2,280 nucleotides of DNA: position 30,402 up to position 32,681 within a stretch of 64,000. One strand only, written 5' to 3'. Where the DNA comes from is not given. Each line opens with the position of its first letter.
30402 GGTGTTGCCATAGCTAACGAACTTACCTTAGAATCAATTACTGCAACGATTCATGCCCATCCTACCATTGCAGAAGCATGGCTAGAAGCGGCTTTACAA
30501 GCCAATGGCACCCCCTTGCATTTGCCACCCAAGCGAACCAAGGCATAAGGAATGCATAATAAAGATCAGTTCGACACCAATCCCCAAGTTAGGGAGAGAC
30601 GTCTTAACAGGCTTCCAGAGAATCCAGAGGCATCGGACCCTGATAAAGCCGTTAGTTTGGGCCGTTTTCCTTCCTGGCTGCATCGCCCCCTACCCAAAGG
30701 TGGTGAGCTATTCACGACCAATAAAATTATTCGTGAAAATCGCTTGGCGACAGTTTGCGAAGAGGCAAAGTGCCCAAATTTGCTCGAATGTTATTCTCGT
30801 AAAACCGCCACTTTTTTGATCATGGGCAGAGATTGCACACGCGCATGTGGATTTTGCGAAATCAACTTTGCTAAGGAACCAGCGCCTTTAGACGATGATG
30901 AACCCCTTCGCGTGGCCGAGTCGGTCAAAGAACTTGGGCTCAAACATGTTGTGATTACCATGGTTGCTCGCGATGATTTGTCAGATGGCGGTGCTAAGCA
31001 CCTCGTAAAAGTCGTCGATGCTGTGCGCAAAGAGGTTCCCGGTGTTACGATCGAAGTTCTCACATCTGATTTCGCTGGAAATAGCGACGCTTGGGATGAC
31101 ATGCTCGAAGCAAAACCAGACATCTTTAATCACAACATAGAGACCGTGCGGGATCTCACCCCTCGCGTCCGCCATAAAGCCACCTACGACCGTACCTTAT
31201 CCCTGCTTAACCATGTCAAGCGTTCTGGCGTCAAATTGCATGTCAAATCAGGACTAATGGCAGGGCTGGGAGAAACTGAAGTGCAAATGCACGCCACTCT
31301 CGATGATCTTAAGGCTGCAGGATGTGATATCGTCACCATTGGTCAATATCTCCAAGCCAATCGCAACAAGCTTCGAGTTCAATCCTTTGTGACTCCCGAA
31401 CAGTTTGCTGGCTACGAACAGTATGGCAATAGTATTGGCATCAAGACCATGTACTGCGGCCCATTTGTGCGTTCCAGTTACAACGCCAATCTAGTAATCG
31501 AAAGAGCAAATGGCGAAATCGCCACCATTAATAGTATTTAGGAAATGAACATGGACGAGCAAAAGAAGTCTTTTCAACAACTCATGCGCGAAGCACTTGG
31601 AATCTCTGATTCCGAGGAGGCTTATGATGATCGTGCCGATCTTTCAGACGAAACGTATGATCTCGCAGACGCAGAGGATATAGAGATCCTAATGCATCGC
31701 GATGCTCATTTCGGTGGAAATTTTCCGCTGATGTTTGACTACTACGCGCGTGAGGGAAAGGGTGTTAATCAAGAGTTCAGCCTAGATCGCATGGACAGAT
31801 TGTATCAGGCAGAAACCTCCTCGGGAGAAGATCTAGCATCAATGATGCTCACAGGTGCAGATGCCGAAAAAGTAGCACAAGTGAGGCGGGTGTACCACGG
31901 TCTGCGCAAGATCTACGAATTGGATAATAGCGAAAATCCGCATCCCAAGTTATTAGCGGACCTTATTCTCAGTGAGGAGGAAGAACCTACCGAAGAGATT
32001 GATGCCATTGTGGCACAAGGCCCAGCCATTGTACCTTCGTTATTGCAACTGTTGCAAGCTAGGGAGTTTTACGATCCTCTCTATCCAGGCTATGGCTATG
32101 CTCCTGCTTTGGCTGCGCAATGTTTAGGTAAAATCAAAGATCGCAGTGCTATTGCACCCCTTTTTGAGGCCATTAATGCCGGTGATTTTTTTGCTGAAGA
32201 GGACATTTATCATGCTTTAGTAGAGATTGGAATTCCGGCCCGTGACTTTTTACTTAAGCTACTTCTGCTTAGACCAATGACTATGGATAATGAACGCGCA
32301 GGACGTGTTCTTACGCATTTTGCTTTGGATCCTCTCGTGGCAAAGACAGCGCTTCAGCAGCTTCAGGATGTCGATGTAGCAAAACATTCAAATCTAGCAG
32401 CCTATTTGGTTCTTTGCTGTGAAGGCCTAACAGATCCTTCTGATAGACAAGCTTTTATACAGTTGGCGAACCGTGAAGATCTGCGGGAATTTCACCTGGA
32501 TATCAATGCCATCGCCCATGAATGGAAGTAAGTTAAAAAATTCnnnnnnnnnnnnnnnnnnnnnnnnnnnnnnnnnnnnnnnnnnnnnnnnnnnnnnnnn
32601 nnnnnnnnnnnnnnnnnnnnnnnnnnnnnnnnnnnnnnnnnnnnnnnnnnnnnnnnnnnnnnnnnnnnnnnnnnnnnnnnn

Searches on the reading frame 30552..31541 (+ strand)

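Call 50: search_protein_families(library=pfam, proteins=[window:30552-31541:+], max_evalue=0.0001)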
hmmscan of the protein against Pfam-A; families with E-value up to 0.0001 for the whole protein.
window:30552-31541:+ (329 aa): 2 families
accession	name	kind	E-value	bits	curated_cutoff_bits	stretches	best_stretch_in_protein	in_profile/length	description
PF04055.27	Radical_SAM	-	2.4e-21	77.1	29.5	1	90-253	2-166/166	Radical SAM superfamily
PF16881.10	LIAS_N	-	9.7e-05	23.2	27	0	36-74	58-96/96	N-terminal domain of lipoyl synthase of Radical_SAM family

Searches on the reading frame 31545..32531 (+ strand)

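Call 50: search_protein_families(library=pfam, proteins=[window:31545-32531:+], max_evalue=0.0001)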
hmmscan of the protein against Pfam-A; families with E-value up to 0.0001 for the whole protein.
window:31545-32531:+ (328 aa): 1 family
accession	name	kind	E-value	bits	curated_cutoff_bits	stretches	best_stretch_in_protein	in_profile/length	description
PF13646.12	HEAT_2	-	5.1e-05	23.9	27.7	0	188-241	18-72/88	HEAT repeats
